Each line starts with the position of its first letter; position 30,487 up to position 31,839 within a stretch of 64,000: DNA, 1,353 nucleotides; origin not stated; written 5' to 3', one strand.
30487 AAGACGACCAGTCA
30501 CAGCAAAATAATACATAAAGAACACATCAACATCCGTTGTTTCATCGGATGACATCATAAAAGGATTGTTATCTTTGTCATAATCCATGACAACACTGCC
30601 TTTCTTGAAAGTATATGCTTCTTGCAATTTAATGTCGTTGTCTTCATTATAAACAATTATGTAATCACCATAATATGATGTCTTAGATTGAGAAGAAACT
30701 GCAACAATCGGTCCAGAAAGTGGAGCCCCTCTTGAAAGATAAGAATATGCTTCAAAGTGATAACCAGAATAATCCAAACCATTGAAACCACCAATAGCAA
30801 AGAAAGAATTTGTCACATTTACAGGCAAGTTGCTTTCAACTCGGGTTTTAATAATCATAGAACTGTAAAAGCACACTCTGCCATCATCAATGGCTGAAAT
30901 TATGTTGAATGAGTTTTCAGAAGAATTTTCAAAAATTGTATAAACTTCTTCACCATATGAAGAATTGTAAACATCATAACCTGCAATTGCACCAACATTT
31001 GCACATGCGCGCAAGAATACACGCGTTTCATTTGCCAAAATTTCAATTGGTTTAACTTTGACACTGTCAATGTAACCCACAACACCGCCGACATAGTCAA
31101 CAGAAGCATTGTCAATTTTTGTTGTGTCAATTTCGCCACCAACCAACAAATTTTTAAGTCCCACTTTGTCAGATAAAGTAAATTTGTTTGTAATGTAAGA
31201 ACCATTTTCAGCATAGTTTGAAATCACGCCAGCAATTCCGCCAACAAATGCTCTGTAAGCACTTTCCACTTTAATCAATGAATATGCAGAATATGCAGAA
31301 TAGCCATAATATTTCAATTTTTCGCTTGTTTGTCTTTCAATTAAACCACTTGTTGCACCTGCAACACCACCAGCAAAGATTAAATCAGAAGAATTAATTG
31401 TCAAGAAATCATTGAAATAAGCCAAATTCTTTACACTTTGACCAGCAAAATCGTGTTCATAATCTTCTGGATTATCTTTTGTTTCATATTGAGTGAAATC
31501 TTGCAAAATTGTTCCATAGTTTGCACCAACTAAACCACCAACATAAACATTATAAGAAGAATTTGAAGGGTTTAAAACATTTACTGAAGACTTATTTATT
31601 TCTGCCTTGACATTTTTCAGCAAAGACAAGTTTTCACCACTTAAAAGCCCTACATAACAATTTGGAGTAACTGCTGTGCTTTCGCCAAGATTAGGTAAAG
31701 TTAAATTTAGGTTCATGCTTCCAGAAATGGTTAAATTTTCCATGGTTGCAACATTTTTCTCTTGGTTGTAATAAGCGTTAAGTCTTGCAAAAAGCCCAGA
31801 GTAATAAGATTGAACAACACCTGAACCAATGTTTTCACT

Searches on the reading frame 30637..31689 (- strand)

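Call 28: search_protein_families(library=pfam, proteins=[window:30637-31689:-], max_evalue=10)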
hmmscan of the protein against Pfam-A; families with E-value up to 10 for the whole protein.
window:30637-31689:- (351 aa): 1 family
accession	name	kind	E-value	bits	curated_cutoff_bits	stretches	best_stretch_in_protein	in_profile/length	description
PF07581.17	Glug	-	1.2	10.2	20.5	1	47-60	2-17/28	The GLUG motif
